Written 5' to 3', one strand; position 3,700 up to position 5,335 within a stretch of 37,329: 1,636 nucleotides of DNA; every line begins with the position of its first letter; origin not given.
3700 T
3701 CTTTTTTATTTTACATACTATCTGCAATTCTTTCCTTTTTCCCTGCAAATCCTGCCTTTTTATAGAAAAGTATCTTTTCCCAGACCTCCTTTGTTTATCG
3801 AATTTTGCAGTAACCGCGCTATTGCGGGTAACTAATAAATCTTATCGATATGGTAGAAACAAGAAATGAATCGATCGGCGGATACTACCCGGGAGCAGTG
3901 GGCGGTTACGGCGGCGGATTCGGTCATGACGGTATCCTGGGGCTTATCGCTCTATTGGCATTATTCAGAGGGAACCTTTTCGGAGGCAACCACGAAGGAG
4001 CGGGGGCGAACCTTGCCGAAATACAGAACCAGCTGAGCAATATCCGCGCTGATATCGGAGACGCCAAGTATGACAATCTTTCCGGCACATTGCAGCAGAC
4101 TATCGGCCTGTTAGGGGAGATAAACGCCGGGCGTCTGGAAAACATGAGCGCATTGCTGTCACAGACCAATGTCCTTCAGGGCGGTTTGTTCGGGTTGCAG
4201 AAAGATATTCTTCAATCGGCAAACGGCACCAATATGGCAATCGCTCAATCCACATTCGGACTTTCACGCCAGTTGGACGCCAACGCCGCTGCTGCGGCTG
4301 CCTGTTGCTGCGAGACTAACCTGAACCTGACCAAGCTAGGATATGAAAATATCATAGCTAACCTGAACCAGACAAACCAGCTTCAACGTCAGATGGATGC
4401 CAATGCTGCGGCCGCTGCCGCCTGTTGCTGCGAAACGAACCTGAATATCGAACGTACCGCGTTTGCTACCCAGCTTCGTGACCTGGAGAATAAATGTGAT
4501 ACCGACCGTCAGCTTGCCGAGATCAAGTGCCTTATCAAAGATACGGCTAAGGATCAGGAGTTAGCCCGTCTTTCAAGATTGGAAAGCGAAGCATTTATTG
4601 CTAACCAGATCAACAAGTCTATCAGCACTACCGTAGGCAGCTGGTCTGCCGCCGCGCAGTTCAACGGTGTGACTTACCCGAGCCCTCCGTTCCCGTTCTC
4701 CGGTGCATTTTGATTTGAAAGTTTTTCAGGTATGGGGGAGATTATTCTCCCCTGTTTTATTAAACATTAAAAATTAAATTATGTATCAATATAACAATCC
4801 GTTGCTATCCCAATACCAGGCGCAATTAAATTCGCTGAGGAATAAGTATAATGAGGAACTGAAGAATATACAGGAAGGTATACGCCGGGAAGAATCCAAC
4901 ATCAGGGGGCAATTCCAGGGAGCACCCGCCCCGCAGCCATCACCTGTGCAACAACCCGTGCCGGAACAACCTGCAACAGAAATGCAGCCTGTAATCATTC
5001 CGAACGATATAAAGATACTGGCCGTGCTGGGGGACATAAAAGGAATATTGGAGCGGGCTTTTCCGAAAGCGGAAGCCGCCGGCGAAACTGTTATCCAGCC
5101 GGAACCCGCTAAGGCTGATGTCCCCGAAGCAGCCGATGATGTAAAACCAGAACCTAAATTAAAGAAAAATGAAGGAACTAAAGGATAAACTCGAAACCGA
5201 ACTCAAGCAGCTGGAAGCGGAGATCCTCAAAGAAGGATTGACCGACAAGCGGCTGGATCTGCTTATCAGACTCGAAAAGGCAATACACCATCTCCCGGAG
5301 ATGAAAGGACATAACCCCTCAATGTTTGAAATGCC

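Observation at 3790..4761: Stand-alone gene for a protein with twin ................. motifs conserved at protein level but not DNA level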

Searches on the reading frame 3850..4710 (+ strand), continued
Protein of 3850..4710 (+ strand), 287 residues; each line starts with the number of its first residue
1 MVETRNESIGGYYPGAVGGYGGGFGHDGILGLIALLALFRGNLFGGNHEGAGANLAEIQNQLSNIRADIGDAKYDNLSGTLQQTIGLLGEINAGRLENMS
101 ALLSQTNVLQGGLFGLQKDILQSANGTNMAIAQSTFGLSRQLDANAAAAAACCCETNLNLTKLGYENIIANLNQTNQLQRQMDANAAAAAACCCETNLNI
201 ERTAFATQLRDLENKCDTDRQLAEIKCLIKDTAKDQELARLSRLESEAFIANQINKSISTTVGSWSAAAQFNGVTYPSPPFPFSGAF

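Call 92: get_annotated_region(hit=H63, flank=6000)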
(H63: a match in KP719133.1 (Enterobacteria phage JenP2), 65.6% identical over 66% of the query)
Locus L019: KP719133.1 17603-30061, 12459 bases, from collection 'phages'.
description: Enterobacteria phage JenP2, complete genome.
organism: Enterobacteria phage JenP2 (NCBI taxid 1610838)
taxonomy: Viruses; Duplodnaviria; Heunggongvirae; Uroviricota; Caudoviricetes; Queuovirinae; Nonagvirus; Nonagvirus JenP2
host: Escherichia coli K-12 MG1655; source: pig fecal sample; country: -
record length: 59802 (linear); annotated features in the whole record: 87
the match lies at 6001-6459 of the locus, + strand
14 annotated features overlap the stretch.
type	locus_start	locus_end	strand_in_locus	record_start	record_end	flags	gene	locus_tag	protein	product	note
CDS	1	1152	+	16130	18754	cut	-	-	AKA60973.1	tail fiber protein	-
CDS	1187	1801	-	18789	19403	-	-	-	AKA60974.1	hypothetical protein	-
CDS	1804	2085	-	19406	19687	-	-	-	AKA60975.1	hypothetical protein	-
CDS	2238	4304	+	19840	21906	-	-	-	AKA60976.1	tail fiber protein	-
CDS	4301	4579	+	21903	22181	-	-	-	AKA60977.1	hypothetical protein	-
CDS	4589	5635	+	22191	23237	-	-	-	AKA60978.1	putative endosialidase-like protein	-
CDS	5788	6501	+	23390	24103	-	-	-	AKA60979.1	hypothetical protein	-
CDS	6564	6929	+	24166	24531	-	-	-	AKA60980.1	hypothetical protein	-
CDS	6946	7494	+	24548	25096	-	-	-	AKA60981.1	hypothetical protein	-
CDS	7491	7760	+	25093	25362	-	-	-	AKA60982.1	hypothetical protein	-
CDS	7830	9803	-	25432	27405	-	-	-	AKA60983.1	DNA polymerase B region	-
CDS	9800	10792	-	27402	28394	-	-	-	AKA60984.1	hypothetical protein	-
CDS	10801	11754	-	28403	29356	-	-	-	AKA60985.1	hypothetical protein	-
CDS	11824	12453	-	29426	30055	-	-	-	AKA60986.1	GTP cyclohydrolase I / queuosine biosynthesis protein FolE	-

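Call 103: search_dna_similar(query=L018:5797-6495:+, collection=phages, mode=protein, max_evalue=0.001, max_rows=60, rows=spread)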
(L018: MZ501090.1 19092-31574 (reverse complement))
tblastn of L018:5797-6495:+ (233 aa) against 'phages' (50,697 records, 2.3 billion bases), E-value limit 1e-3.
Records with a match: 230; places in all: 234; records where one place covers at least 80% of the query: 2.
Best place of each record, by identity: >=99% 6; 95-99% 28; 90-95% 2; 80-90% 16; 60-80% 60; <60% 118.
By first word of the organism name: Salmonella 111; Escherichia 68; Yersinia 17; Shigella 6; Enterobacteria 6; Campylobacter 4; Edwardsiella 4; Klebsiella 3; Enterobacter 3; Phage 2; and 4 more.
By host as written in the record: Salmonella enterica subsp. enterica serovar Enteritidis PT1 27; Escherichia coli K-12 MG1655 21; Escherichia coli 21; - 19; Yersinia enterocolitica 15; Salmonella sp. 13; Escherichia coli K-12 9; Salmonella enterica 9; and 51 more.
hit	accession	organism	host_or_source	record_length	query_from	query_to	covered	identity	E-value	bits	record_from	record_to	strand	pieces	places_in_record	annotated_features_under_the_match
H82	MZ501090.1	Escherichia phage KarlJaspers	Escherichia coli K-12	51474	1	233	100%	100.0%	3e-101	327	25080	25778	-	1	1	putative sugar-binding protein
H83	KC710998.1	Shigella phage pSf-1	Shigella flexneri ATCC 12022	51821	59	233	75%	99.4%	3e-100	324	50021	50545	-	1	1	hypothetical protein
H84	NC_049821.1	Salmonella phage slyngel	Salmonella enterica subsp. enterica ...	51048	59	233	75%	98.9%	2e-99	322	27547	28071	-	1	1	hypothetical protein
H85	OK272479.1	Escherichia phage JLBYU41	Escherichia coli K-12 MG1655 del ...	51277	59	233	75%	98.3%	6e-100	323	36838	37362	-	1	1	hypothetical protein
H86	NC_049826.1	Escherichia phage aaroes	Escherichia coli K-12 MG1655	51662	59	233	75%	98.3%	2e-99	322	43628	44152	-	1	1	hypothetical protein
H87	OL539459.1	Escherichia phage vB_EcoD_Fulano1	Escherichia coli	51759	59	233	75%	98.3%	2e-99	322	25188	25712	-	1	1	hypothetical protein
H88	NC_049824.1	Escherichia phage vojen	Escherichia coli K-12 MG1655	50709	59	233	75%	98.3%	4e-99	321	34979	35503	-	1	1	hypothetical protein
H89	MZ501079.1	Escherichia phage JakobBernoulli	Escherichia coli K-12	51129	59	233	75%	97.1%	4e-98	318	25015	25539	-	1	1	putative sugar-binding protein | hypothetical protein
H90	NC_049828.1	Escherichia phage haarsle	Escherichia coli K-12 MG1655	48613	59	233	75%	95.4%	9e-97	314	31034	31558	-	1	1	hypothetical protein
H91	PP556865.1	Klebsiella phage vB_KM5a1-KLB26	Klebsiella sp. M5a1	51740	59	233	75%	86.3%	1e-78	262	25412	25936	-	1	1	hypothetical protein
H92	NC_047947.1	Salmonella phage vB_SenS_PHB07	Salmonella sp.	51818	59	221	70%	84.7%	3e-83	275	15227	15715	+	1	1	hypothetical protein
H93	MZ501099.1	Escherichia phage PaulSarasin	Escherichia coli K-12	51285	59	221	70%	82.2%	9e-78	259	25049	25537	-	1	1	putative sugar-binding protein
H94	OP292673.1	Salmonella phage F115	Salmonella sp.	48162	59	221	70%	81.0%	2e-75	253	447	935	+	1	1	hypothetical protein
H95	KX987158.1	Salmonella phage vB_SenS_Sasha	Salmonella enterica subsp. enterica ...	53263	63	232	73%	74.7%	6e-66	226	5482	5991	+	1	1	hypothetical protein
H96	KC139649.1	Salmonella phage SP069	Salmonella enterica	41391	63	232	73%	72.9%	1e-63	219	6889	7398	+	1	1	hypothetical protein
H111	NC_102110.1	Salmonella phage polluks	Salmonella enterica subsp. enterica ...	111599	62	201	60%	47.9%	3e-27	114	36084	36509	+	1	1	hypothetical protein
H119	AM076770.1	Yersinia phage PY100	Yersinia sp.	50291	60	172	48%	48.7%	3e-19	91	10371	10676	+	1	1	hypothetical protein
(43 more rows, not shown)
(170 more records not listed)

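Call 104: get_annotated_region(hit=H111, flank=5000)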
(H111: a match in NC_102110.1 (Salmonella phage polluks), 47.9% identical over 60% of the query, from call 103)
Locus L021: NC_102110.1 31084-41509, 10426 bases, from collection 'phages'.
description: Salmonella phage polluks, complete genome.
organism: Salmonella phage polluks (NCBI taxid 2713313)
taxonomy: Viruses; Duplodnaviria; Heunggongvirae; Uroviricota; Caudoviricetes; Demerecviridae; Markadamsvirinae; Epseptimavirus; Epseptimavirus polluks
host: Salmonella enterica subsp. enterica serovar Enteritidis PT1; source: wastewater; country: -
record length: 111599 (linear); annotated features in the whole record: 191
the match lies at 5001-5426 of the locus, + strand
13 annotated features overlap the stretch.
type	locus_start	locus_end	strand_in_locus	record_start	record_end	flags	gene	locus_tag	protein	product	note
CDS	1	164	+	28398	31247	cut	-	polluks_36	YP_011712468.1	tail length tape-measure protein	PVOGs: VOG5268; tail length tape-measure protein [Proteus phage PM135]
CDS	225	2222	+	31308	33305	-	-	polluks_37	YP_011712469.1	putative tail protein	putative tail protein pb4 [Pectobacterium phage My1]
CDS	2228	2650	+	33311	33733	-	-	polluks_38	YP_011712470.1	tail protein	PVOGs: VOG4127; tail protein [Klebsiella phage vB_Kpn_IME260]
CDS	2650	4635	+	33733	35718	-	-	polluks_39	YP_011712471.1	hypothetical protein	-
repeat_region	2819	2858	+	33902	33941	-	-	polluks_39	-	-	-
CDS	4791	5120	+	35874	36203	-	-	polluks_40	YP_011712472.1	hypothetical protein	-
CDS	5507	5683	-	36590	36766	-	-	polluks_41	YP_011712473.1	hypothetical protein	PVOGs: VOG3976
CDS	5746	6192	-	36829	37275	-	-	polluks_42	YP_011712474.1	putative deoxyUTP pyrophosphatase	PVOGs: VOG0085; putative deoxyUTP pyrophosphatase [Pectobacterium phage My1]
CDS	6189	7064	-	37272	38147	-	-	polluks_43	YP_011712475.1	flap endonuclease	PVOGs: VOG0028; flap endonuclease [Vibrio phage Ceto]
CDS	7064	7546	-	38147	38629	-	-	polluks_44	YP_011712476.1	D14 protein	PVOGs: VOG1243; D14 protein [Vibrio phage Thalassa]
CDS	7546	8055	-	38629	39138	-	-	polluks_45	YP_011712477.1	homing endonuclease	homing endonuclease [Shigella phage SHSML-45]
CDS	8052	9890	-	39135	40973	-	-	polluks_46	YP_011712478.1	exonuclease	PVOGs: VOG0083; exonuclease [Klebsiella phage Sugarland]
CDS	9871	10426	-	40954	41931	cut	-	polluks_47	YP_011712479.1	recombinase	PVOGs: VOG4575; recombinase [Vibrio phage JSF10]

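Call 105: get_annotated_region(hit=H119, flank=5000)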
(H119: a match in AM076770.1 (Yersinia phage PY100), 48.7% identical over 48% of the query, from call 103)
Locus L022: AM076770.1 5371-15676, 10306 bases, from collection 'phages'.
description: Bacteriophage PY100.
organism: Yersinia phage PY100 (NCBI taxid 342373)
taxonomy: Viruses; Duplodnaviria; Heunggongvirae; Uroviricota; Caudoviricetes
host: Yersinia sp.; source: -; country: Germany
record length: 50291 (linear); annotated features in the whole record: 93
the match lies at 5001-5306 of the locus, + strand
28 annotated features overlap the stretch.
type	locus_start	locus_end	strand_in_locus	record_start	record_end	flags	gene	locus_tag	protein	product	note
CDS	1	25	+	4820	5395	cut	-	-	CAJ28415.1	hypothetical protein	ORF17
CDS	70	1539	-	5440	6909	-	terL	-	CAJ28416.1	terminase large subunit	-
CDS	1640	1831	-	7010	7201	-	-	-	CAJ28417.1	hypothetical protein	ORF19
CDS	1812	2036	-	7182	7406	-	-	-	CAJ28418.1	hypothetical protein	ORF20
CDS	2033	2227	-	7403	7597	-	-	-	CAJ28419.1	hypothetical protein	ORF21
CDS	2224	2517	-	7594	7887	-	-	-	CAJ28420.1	hypothetical protein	ORF22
CDS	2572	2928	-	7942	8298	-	-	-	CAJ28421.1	hypothetical protein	ORF23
CDS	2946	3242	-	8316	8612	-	-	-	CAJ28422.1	hypothetical protein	ORF24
CDS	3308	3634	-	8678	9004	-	-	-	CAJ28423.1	hypothetical protein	ORF25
CDS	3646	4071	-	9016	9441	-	-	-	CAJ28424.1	hypothetical protein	ORF26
CDS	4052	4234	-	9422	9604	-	-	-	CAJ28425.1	hypothetical protein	ORF27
CDS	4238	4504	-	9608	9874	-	-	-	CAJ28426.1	hypothetical protein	ORF28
CDS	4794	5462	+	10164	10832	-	-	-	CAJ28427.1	hypothetical protein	ORF29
CDS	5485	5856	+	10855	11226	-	-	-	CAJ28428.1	hypothetical protein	ORF30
CDS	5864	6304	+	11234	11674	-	-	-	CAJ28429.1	hypothetical protein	ORF31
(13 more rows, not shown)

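Call 106: search_protein_families(library=pfam, proteins=[L018:5797-6495:+, L018:6548-6868:+, L018:6886-7374:+, L018:7364-7618:+, L019:6564-6926:+, L019:6946-7491:+, L022:4794-5459:+, L022:5485-5853:+, L022:5864-6301:+, L022:6304-6540:+], max_evalue=0.05)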
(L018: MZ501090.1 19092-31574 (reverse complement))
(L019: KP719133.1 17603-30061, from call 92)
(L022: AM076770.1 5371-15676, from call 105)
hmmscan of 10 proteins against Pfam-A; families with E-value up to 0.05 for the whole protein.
L018:5797-6495:+ (233 aa): 1 family
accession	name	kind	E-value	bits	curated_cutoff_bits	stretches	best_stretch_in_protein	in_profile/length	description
PF20734.2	PA2201_N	-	0.043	14.1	27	0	130-200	56-123/124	PA2201 N-terminal domain-like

L018:6548-6868:+ (107 aa): 0 families

L018:6886-7374:+ (163 aa): 0 families

L018:7364-7618:+ (85 aa): 1 family
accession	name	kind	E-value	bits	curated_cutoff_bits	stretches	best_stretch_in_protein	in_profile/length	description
PF17645.6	Amdase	-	0.017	15.2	25.9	1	3-43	36-76/228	Arylmalonate decarboxylase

L019:6564-6926:+ (121 aa): 0 families

L019:6946-7491:+ (182 aa): 0 families

L022:4794-5459:+ (222 aa): 0 families

L022:5485-5853:+ (123 aa): 0 families

L022:5864-6301:+ (146 aa): 0 families

L022:6304-6540:+ (79 aa): 0 families

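Call 107: search_protein_families(library=phrogs, proteins=[L018:5797-6495:+, L018:6548-6868:+, L018:6886-7374:+, L018:7364-7618:+, L022:4794-5459:+, L022:5485-5853:+, L022:5864-6301:+, L022:6304-6540:+, L007:10953-11285:+, L007:11413-11949:+], max_evalue=0.001)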
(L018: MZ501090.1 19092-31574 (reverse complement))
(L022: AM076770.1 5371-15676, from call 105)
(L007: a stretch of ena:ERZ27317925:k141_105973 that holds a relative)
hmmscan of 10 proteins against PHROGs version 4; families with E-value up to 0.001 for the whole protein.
L018:5797-6495:+ (233 aa): 1 family
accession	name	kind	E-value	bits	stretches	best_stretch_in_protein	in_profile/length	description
phrog_9288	-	unknown function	2.5e-124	414.5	1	1-233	1-234/234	-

L018:6548-6868:+ (107 aa): 1 family
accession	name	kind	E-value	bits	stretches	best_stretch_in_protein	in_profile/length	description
phrog_9157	-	unknown function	3.4e-50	170.4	1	1-107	2-121/121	-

L018:6886-7374:+ (163 aa): 1 family
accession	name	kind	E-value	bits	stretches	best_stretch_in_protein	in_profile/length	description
phrog_8329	-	unknown function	1.3e-87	293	1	1-162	1-162/166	-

L018:7364-7618:+ (85 aa): 1 family
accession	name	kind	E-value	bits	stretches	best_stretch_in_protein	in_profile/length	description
phrog_7239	-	unknown function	1.1e-42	145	1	1-85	1-85/85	-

L022:4794-5459:+ (222 aa): 1 family
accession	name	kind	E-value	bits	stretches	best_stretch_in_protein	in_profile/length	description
phrog_9288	-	unknown function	7.5e-36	125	1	16-208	1-207/234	-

L022:5485-5853:+ (123 aa): 1 family
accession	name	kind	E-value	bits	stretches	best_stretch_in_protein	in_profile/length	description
phrog_9157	-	unknown function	0.00061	21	0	33-122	29-118/121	-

L022:5864-6301:+ (146 aa): 1 family
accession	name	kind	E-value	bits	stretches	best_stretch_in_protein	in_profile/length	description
phrog_8329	-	unknown function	3.8e-34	119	1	11-141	17-153/166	-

L022:6304-6540:+ (79 aa): 1 family
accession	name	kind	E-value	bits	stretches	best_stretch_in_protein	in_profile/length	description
phrog_7239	-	unknown function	1.6e-10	41.8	1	6-77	6-76/85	-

L007:10953-11285:+ (111 aa): 1 family
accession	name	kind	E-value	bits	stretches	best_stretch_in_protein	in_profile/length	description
phrog_31654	-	unknown function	6.1e-13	49.9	1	20-105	27-115/141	-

L007:11413-11949:+ (179 aa): 1 family
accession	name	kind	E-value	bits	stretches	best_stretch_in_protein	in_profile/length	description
phrog_28898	-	unknown function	3.3e-32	112.8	1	3-169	2-170/181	-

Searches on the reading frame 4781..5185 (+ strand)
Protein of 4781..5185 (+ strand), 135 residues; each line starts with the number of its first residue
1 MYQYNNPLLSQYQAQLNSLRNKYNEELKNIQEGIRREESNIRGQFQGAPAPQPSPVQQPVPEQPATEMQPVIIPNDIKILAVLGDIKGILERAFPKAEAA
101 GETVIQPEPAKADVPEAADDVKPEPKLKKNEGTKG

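Call 4: search_protein_families(library=phrogs, proteins=[window:4781-5185:+], max_evalue=0.01)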
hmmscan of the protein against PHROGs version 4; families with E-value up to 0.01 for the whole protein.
window:4781-5185:+ (135 aa): 0 families

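Call 11: search_protein_families(library=pfam, proteins=[window:4781-5185:+], max_evalue=0.01)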
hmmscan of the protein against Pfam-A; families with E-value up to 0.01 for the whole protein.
window:4781-5185:+ (135 aa): 0 families

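Call 19: search_protein_families(library=ncbifam, proteins=[window:4781-5185:+], max_evalue=0.1)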
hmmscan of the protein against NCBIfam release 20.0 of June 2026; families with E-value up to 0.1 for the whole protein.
window:4781-5185:+ (135 aa): 0 families

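Call 68: search_protein_families(library=padloc, proteins=[window:4781-5185:+], max_evalue=0.01)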
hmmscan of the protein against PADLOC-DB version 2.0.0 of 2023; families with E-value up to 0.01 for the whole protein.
window:4781-5185:+ (135 aa): 0 families
